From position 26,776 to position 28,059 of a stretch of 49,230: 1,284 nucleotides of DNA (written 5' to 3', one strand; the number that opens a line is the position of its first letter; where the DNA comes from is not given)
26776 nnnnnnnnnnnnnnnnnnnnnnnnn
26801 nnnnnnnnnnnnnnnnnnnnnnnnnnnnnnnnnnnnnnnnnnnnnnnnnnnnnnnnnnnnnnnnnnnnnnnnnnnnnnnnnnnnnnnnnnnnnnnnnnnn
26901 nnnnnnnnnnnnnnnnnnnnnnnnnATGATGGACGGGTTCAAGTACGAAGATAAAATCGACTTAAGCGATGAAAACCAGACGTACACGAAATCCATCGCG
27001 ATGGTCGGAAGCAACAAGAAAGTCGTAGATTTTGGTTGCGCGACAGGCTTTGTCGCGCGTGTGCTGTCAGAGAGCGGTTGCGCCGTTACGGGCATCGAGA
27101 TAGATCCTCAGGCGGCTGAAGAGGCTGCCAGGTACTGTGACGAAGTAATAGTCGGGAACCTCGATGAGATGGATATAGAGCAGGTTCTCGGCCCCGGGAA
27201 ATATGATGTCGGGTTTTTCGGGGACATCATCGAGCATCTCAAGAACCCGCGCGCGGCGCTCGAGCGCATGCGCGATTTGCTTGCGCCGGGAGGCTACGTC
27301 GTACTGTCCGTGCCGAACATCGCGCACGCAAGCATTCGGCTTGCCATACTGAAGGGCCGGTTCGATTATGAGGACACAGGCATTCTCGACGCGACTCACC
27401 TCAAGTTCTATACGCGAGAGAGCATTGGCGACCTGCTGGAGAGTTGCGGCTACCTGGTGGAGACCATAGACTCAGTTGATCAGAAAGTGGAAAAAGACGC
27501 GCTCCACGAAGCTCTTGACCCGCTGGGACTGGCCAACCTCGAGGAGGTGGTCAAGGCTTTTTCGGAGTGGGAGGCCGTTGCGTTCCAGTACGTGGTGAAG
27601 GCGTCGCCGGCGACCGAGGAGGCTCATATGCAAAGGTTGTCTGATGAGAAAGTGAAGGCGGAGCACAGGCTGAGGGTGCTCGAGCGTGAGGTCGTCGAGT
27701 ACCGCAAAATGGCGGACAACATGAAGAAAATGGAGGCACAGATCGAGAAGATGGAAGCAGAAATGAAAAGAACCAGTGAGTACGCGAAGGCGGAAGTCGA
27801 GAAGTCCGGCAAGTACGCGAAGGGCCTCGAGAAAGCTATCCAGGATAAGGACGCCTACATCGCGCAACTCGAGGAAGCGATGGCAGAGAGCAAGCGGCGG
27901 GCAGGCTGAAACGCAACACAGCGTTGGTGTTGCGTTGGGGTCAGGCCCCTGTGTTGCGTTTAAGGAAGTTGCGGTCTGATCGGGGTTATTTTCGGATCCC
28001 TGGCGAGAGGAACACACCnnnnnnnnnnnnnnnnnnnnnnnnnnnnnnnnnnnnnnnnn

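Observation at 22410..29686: Four consecutive coiled-coil SAM methyltransferases directly downstream of wzm-wzt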

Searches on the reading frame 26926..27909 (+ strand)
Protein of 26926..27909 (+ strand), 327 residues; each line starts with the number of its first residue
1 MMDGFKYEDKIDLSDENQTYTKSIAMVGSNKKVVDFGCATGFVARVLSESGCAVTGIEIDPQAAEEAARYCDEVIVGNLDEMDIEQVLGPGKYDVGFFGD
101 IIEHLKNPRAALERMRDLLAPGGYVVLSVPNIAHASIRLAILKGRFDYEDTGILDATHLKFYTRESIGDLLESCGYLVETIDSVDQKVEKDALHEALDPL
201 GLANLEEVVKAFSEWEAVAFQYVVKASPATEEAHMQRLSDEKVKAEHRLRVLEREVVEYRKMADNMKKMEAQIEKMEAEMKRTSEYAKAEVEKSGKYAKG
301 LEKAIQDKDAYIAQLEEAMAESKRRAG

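Call 4: search_protein_families(library=pfam, proteins=[window:26926-27909:+], max_evalue=0.01)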
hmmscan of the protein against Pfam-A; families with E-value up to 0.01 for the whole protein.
window:26926-27909:+ (327 aa): 11 families
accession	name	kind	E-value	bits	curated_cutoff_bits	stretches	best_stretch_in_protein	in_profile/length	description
PF13489.12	Methyltransf_23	-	1.5e-21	77.3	27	1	29-178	22-161/164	Methyltransferase domain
PF08242.18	Methyltransf_12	-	6.9e-15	56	30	1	34-124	1-97/98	Methyltransferase domain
PF08241.18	Methyltransf_11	-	1.2e-13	51.9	21.2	1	34-127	1-95/95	Methyltransferase domain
PF13649.12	Methyltransf_25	-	2.1e-11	44.8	27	1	33-123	1-97/97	Methyltransferase domain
PF13847.12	Methyltransf_31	-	1e-10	41.9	27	1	29-133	3-115/145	Methyltransferase domain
PF07021.18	MetW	-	2e-07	31.3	21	1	25-146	9-127/193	Methionine biosynthesis protein MetW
PF08003.17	Methyltransf_9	-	0.00031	20.3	23.8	1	29-129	115-219/315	Protein of unknown function (DUF1698)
PF05401.17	NodS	-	0.00098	19.5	24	1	29-128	43-145/201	Nodulation protein S (NodS)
PF02254.24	TrkA_N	-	0.0027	18.5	23.8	1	38-91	8-61/116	TrkA-N domain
PF13679.12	Methyltransf_32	-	0.0034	17.8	27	1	27-76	23-78/143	Methyltransferase domain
PF03686.19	UPF0146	-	0.0046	17.3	26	0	21-75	5-61/129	Uncharacterised protein family (UPF0146)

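Call 10: search_solved_structures(query=window:26926-27909:+, max_evalue=1)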
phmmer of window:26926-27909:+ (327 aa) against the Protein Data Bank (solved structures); distinct sequences matched with E-value up to 1: 82 (the best 60 are shown).
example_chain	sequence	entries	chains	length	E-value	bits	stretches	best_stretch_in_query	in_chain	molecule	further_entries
3cc8_A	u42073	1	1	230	1.1e-32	117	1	31-227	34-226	Putative methyltransferase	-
4kdc_A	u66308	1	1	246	8.9e-08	35.3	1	30-142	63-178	3-demethylubiquinone-9 3-methyltransferase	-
4kdr_A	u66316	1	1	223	1.4e-07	34.6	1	30-131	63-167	3-demethylubiquinone-9 3-methyltransferase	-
5dpm_A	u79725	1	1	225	1.4e-07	34.6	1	30-131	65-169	Ubiquinone biosynthesis O-methyltransferase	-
3mgg_A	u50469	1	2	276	8.2e-06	28.8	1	4-127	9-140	Methyltransferase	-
7v6h_A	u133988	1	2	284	0.00021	24.2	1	31-128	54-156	Cyclopropane fatty-acyl-phospholipid synthase-like methyltransferase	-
7pd7_A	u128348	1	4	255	0.00026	23.9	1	26-138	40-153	Methyltransferase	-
3e8s_A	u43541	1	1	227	0.0012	21.7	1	24-128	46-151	Putative SAM Dependent Methyltransferase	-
4krh_A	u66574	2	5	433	0.0014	21.5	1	20-138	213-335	Phosphoethanolamine N-methyltransferase 2 | Phospholethanolamine N-methyltransferase 2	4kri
6uak_A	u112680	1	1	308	0.0016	21.2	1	26-173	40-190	SAM dependent methyltransferase LahSB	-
8joz_A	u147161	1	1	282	0.0018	21.1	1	24-153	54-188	tRNA 5-carboxymethoxyuridine methyltransferase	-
4htf_A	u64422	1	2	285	0.0018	21.1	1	24-153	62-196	S-adenosylmethionine-dependent methyltransferase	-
9klx_A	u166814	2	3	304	0.002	21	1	25-125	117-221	Class I SAM-dependent methyltransferase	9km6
5f8c_A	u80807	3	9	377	0.0025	20.7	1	29-127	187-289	Methyltransferase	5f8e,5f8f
9khp_A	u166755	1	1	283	0.0034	20.2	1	25-125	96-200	Class I SAM-dependent methyltransferase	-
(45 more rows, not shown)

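Call 14: search_protein_families(library=ncbifam, proteins=[window:26926-27909:+], max_evalue=0.01)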
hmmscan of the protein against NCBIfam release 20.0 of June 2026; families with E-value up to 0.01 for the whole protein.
window:26926-27909:+ (327 aa): 26 families (the best 25 are shown)
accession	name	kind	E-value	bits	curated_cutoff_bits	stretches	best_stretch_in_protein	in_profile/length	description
TIGR01983.1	UbiG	equivalog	5.2e-14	52.1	102.95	1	29-143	49-167/228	bifunctional 2-polyprenyl-6-hydroxyphenol methylase/3-demethylubiquinol 3-O-methyltransferase UbiG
NF043040.1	corrin_prot_MT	hypoth_equivalog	3.7e-09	36.3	180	1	18-127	29-147/216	corrinoid protein-associated methyltransferase CpaM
NF045667.1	MTase_DVU1556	equivalog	9.7e-09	35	155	1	26-128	19-120/213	DVU_1556 family methyltransferase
TIGR02081.1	metW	equivalog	4.1e-07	29.7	189.5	1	26-145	10-126/194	methionine biosynthesis protein MetW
TIGR02072.1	BioC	equivalog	6.7e-07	29.4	184.95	1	30-176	35-172/244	malonyl-ACP O-methyltransferase BioC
TIGR04345.1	ovoA_Cterm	equivalog_domain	6.7e-07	29.1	170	1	92-130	134-172/242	putative 4-mercaptohistidine N1-methyltransferase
TIGR00452.1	TIGR00452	equivalog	1.3e-05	24.2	275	1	29-129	117-221/316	tRNA 5-methoxyuridine(34)/uridine 5-oxyacetic acid(34) synthase CmoB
NF041650.1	nod_mtase_NodS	equivalog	1.9e-05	24.4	300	1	26-128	32-140/190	nodulation methyltransferase NodS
TIGR04290.1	meth_Rta_06860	hypoth_equivalog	2.5e-05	23.8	300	1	29-117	49-140/226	TIGR04290 family methyltransferase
NF011650.0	PRK15068.1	equivalog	3.8e-05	22.7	209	1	29-129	122-227/324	tRNA 5-methoxyuridine(34)/uridine 5-oxyacetic acid(34) synthase CmoB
NF002463.0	PRK01683.1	equivalog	8.1e-05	22.3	297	0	29-131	31-132/258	trans-aconitate 2-methyltransferase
NF011527.0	PRK14968.1-1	equivalog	0.00011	22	242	1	26-79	31-85/192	putative methyltransferase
TIGR02021.1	BchM-ChlM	equivalog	0.00011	21.7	158.9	1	30-102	55-128/218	magnesium protoporphyrin IX methyltransferase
NF007610.0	PRK10258.1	equivalog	0.00012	21.5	342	1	7-128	20-139/251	malonyl-ACP O-methyltransferase BioC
NF011530.0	PRK14968.1-4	equivalog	0.00014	21.3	243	1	24-79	34-90/202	putative methyltransferase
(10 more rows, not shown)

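Call 40: find_homologous_proteins(query=window:26926-27909:+, max_evalue=0.00001)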
Query window:26926-27909:+ (327 aa): 229 proteins with E <= 0.00001 among 3350 candidates; the best 120 are listed.
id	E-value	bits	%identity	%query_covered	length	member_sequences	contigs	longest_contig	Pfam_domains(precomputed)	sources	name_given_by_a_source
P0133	6.8e-208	707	100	100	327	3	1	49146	PF07021.19,PF13847.13,PF13489.13,PF13649.13,PF08241.19,PF08242.19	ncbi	-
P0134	5.9e-137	474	68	98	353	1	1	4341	PF07021.19,PF13847.13,PF13489.13,PF13649.13,PF08241.19,PF08242.19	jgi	-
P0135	2.3e-134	466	68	99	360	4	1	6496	PF07021.19,PF13847.13,PF13489.13,PF13649.13,PF08241.19,PF08242.19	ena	-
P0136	3.3e-134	465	67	99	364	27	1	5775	PF07021.19,PF13847.13,PF13489.13,PF13649.13,PF08241.19,PF08242.19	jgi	-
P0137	6.6e-134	464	68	99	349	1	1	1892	PF07021.19,PF13847.13,PF13489.13,PF13649.13,PF08241.19,PF08242.19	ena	-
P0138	8.8e-130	451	66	99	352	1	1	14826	PF07021.19,PF13847.13,PF13489.13,PF13649.13,PF08241.19,PF08242.19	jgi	jgi:SAM-dependent methyltransferase/uncharacterized coiled-coil protein SlyX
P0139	1.2e-128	447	66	99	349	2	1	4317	PF07021.19,PF13847.13,PF13489.13,PF13649.13,PF08241.19,PF08242.19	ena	-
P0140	8.5e-125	434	64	99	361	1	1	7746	PF07021.19,PF13847.13,PF13489.13,PF13649.13,PF08241.19,PF08242.19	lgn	-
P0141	2.7e-123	429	61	99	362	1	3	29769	PF07021.19,PF13847.13,PF13489.13,PF13649.13,PF08241.19,PF08242.19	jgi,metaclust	metaclust:\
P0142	2.8e-123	429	62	97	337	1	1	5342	PF07021.19,PF13847.13,PF13489.13,PF13649.13,PF08241.19,PF08242.19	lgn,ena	-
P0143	5.9e-123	428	61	99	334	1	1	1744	PF07021.19,PF13847.13,PF13489.13,PF13649.13,PF08241.19,PF08242.19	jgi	jgi:SAM-dependent methyltransferase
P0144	6.0e-123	428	61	99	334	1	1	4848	PF07021.19,PF13847.13,PF13489.13,PF13649.13,PF08241.19,PF08242.19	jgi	jgi:SAM-dependent methyltransferase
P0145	6.1e-123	428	61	99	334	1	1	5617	PF07021.19,PF13847.13,PF13489.13,PF13649.13,PF08241.19,PF08242.19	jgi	jgi:SAM-dependent methyltransferase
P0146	2.1e-122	426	61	99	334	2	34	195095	PF07021.19,PF13847.13,PF13489.13,PF13649.13,PF08241.19,PF08242.19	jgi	jgi:SAM-dependent methyltransferase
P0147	5.1e-122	425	61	97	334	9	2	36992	PF07021.19,PF13847.13,PF13489.13,PF13649.13,PF08241.19,PF08242.19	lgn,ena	-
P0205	1.4e-80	289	44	97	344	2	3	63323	PF07021.19,PF13847.13,PF13489.13,PF08003.18,PF13649.13,PF08241.19,PF08242.19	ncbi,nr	ncbi:MAG: methyltransferase domain-containing protein [Actinobacteria bacterium]|nr:methyltransferas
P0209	8.9e-70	254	42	87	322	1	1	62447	PF07021.19,PF13847.13,PF13489.13,PF13649.13,PF08241.19,PF08242.19,PF05401.17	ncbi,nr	ncbi:Ubiquinone biosynthesis O-methyltransferase [uncultured archaeon]|nr:Ubiquinone biosynthesis O-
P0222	5.9e-54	202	37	88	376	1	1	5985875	PF07021.19,PF13847.13,PF13489.13,PF06325.20,PF13649.13,PF28256.1,PF01209.25,PF08241.19,PF08242.19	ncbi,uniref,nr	ncbi:methyltransferase domain-containing protein [Calothrix sp. NIES-3974]|uniref:methyltransferase 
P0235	4.6e-48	182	47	57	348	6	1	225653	PF07021.19,PF13847.13,PF13489.13,PF08003.18,PF13649.13,PF08241.19,PF08242.19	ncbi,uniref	ncbi:class I SAM-dependent methyltransferase [Nocardioides sp. NPDC051685]|uniref:class I SAM-depend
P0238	5.5e-47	179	38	86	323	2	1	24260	PF07021.19,PF13847.13,PF13489.13,PF08003.18,PF13649.13,PF02254.25,PF01728.26,PF08241.19,PF08242.19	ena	-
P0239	3.2e-46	176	33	84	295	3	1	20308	PF07021.19,PF13847.13,PF13489.13,PF13649.13,PF02254.25,PF08241.19,PF08242.19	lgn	-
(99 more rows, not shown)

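Call 41: find_encoding_contigs(protein=P0222, flank=8000, max_places=1)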
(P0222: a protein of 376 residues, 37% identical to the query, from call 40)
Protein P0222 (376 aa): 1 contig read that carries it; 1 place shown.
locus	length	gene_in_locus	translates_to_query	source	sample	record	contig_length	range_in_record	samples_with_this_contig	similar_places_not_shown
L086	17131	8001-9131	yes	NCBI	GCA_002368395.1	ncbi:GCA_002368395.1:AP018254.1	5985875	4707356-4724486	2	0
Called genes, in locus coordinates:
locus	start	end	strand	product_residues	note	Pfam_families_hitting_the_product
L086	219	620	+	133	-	PF13936:HTH_38 (faint), PF00196:GerE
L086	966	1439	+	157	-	PF01475:FUR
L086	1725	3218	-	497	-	PF00171:Aldedh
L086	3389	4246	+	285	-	PF01061:ABC2_membrane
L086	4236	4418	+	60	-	-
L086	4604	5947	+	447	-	PF00005:ABC_tran, PF14524:Wzt_C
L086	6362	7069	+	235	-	PF04989:RMNT_CmcI, PF13578:Methyltransf_24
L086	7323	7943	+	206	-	PF08241:Methyltransf_11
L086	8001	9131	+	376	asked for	PF01209:Ubie_methyltran (faint), PF13489:Methyltransf_23, PF07021:MetW, PF13847:Methyltransf_31, PF08241:Methyltransf_11, PF08242:Methyltransf_12, PF13649:Methyltransf_25, PF28256:CCDC171 (weak), +1 more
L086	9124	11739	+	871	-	PF00534:Glycos_transf_1 (weak), PF13692:Glyco_trans_1_4, PF13524:Glyco_trans_1_2, PF13439:Glyco_transf_4, PF13579:Glyco_trans_4_4, PF00534:Glycos_transf_1, PF13692:Glyco_trans_1_4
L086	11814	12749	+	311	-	PF13489:Methyltransf_23, PF08241:Methyltransf_11 (weak), PF08242:Methyltransf_12 (weak)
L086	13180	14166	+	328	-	PF00535:Glycos_transf_2, PF13641:Glyco_tranf_2_3 (weak)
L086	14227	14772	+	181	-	PF00908:dTDP_sugar_isom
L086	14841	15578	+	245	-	PF05685:Uma2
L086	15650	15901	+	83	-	-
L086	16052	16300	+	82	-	-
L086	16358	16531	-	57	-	PF00188:CAP (weak)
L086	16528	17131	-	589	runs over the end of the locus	PF00072:Response_reg (faint), PF12452:DUF3685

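Call 42: find_encoding_contigs(protein=P0235, flank=8000, max_places=1)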
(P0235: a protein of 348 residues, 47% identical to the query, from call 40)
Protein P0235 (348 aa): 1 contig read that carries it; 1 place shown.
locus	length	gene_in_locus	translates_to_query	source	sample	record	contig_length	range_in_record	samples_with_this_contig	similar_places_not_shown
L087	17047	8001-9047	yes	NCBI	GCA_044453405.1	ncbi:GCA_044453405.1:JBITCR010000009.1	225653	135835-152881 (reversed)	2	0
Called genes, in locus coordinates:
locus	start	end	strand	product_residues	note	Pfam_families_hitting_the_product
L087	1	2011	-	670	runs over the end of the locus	PF00933:Glyco_hydro_3, PF01915:Glyco_hydro_3_C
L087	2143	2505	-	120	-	-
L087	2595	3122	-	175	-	PF04229:GrpB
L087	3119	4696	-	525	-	PF02881:SRP54_N, PF20720:nSTAND3 (faint), PF00448:SRP54, PF01656:CbiA (weak), PF02492:cobW (faint), PF02978:SRP_SPB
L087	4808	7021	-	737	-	PF08335:GlnD_UR_UTase (faint), PF01966:HD (weak), PF01842:ACT (faint)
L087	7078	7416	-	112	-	PF00543:P-II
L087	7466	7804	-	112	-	PF00543:P-II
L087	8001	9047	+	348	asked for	PF08003:Methyltransf_9 (weak), PF07021:MetW, PF13489:Methyltransf_23, PF13847:Methyltransf_31, PF08241:Methyltransf_11, PF08242:Methyltransf_12, PF13649:Methyltransf_25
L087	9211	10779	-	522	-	PF00535:Glycos_transf_2, PF10111:Glyco_tranf_2_2 (faint), PF13641:Glyco_tranf_2_3, PF13632:Glyco_trans_2_3 (faint), PF13641:Glyco_tranf_2_3, PF00535:Glycos_transf_2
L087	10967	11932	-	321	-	PF01261:AP_endonuc_2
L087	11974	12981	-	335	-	PF01261:AP_endonuc_2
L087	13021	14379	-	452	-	PF01663:Phosphodiest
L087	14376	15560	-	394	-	PF01261:AP_endonuc_2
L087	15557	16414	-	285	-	PF01026:TatD_DNase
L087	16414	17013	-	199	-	PF28008:EboA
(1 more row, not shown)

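Call 43: find_encoding_contigs(protein=P0209, flank=8000, max_places=1)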
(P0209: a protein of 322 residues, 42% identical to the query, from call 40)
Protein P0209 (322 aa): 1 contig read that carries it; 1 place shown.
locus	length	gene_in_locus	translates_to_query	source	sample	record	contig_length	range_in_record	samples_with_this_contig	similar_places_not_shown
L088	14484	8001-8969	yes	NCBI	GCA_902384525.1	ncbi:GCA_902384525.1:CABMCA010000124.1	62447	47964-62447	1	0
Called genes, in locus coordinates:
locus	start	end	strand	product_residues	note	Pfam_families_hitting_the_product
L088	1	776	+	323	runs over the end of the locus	PF01073:3Beta_HSD, PF01370:Epimerase, PF02719:Polysacc_synt_2, PF04321:RmlD_sub_bind, PF07993:NAD_binding_4, PF16363:GDP_Man_Dehyd, PF13460:NAD_binding_10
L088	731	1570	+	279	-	PF01370:Epimerase, PF04321:RmlD_sub_bind, PF16363:GDP_Man_Dehyd, PF02719:Polysacc_synt_2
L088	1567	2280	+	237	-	PF00483:NTP_transferase, PF12804:NTP_transf_3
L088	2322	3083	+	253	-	PF01061:ABC2_membrane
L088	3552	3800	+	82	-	-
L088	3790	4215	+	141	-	PF01850:PIN, PF13470:PIN_3, PF16289:PIN_12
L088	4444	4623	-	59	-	-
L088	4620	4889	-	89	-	PF04365:BrnT_toxin (weak)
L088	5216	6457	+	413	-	PF13555:AAA_29 (weak), PF00005:ABC_tran, PF13304:AAA_21 (faint), PF14524:Wzt_C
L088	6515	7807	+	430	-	PF02310:B12-binding, PF19864:Radical_SAM_N2 (faint), PF04055:Radical_SAM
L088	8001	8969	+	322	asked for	PF05401:NodS (faint), PF07021:MetW, PF13489:Methyltransf_23, PF13847:Methyltransf_31, PF08241:Methyltransf_11, PF08242:Methyltransf_12, PF13649:Methyltransf_25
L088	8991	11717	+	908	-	PF00535:Glycos_transf_2, PF21374:WsaF_N, PF22772:WsaF_C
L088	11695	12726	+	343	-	PF13489:Methyltransf_23 (weak), PF08241:Methyltransf_11, PF08242:Methyltransf_12, PF13649:Methyltransf_25, PF13847:Methyltransf_31, PF05891:Methyltransf_PK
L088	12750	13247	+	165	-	PF00132:Hexapep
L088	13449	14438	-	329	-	-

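Call 79: find_encoding_contigs(protein=P0238, flank=7000, max_places=1)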
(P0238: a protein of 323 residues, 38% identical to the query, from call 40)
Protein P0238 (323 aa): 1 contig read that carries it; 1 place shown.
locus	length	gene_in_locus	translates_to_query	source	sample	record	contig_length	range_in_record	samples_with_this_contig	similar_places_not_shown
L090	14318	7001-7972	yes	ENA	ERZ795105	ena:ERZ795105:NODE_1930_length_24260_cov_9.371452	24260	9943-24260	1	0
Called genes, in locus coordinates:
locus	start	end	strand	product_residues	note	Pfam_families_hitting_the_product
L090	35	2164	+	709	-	PF01839:FG-GAP (faint), PF13517:FG-GAP_3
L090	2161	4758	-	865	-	PF13439:Glyco_transf_4, PF13579:Glyco_trans_4_4, PF13524:Glyco_trans_1_2 (faint), PF00534:Glycos_transf_1, PF13692:Glyco_trans_1_4, PF00534:Glycos_transf_1 (weak)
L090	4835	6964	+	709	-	PF00534:Glycos_transf_1, PF13692:Glyco_trans_1_4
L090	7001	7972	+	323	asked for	PF07021:MetW (weak), PF13489:Methyltransf_23, PF08003:Methyltransf_9 (weak), PF13847:Methyltransf_31, PF02254:TrkA_N (weak), PF08241:Methyltransf_11, PF08242:Methyltransf_12, PF13649:Methyltransf_25, +1 more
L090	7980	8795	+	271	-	PF01061:ABC2_membrane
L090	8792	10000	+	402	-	PF00005:ABC_tran, PF14524:Wzt_C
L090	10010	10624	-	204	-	PF13489:Methyltransf_23, PF13847:Methyltransf_31, PF08241:Methyltransf_11, PF08242:Methyltransf_12, PF13649:Methyltransf_25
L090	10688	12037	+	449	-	-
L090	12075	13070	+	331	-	PF00535:Glycos_transf_2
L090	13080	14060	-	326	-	PF03308:MeaB, PF02492:cobW (weak)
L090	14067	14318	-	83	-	?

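Call 80: find_encoding_contigs(protein=P0239, flank=7000, max_places=1)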
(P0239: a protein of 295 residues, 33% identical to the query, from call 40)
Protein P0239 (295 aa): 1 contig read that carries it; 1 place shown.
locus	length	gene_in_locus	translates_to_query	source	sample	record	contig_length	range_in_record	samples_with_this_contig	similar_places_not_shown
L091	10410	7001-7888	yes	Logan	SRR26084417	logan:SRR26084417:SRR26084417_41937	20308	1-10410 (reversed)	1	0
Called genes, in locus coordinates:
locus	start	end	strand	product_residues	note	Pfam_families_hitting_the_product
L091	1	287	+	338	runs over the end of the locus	PF10503:Esterase_PHB (weak)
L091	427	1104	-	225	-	PF04402:SIMPL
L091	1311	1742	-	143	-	PF13646:HEAT_2 (weak)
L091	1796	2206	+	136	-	-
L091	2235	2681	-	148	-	PF06983:3-dmu-9_3-mt (weak)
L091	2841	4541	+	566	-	PF00501:AMP-binding, PF13193:AMP-binding_C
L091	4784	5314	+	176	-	PF03640:Lipoprotein_15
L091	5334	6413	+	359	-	PF04116:FA_hydroxylase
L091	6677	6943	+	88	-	-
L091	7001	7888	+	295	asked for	PF07021:MetW, PF13489:Methyltransf_23, PF13847:Methyltransf_31, PF02254:TrkA_N (faint), PF08241:Methyltransf_11, PF08242:Methyltransf_12, PF13649:Methyltransf_25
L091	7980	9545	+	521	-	PF00501:AMP-binding, PF13193:AMP-binding_C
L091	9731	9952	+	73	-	PF14117:DUF4287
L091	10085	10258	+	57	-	PF06906:DUF1272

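Call 81: find_encoding_contigs(protein=P0205, flank=7000, max_places=1)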
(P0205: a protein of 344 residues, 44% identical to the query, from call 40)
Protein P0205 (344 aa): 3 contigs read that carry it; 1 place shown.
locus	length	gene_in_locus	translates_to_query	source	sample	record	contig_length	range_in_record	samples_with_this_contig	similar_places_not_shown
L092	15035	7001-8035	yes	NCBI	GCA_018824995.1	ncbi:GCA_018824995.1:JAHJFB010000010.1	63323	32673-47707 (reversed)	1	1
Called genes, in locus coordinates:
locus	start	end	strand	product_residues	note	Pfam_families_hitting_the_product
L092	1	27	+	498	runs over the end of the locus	PF05977:MFS_3, PF07690:MFS_1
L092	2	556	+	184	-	PF05683:Fumerase_C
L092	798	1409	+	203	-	PF02223:Thymidylate_kin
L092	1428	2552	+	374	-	PF13177:DNA_pol3_delta2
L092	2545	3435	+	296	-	PF04468:PSP1, PF28472:PSP1_3rd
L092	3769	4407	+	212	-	PF01558:POR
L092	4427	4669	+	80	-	PF12838:Fer4_7 (faint), PF12797:Fer4_2 (faint), PF13237:Fer4_10 (faint), PF14697:Fer4_21 (faint), PF13484:Fer4_16 (faint), PF00037:Fer4, PF12837:Fer4_6 (weak)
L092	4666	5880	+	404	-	PF01855:POR_N, PF17147:PFOR_II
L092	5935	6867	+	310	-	PF02775:TPP_enzyme_C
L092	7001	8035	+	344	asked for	PF08003:Methyltransf_9 (faint), PF07021:MetW, PF13489:Methyltransf_23, PF08241:Methyltransf_11, PF08242:Methyltransf_12, PF13649:Methyltransf_25, PF13847:Methyltransf_31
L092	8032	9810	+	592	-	PF08241:Methyltransf_11, PF00535:Glycos_transf_2, PF13712:Glyco_tranf_2_5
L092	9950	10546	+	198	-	PF04989:RMNT_CmcI, PF13578:Methyltransf_24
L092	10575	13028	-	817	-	PF13489:Methyltransf_23 (weak), PF08241:Methyltransf_11, PF08242:Methyltransf_12 (faint), PF00535:Glycos_transf_2, PF13712:Glyco_tranf_2_5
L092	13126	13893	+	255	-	PF13472:Lipase_GDSL_2 (weak)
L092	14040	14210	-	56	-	PF13470:PIN_3 (weak)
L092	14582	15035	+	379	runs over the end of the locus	PF09587:PGA_cap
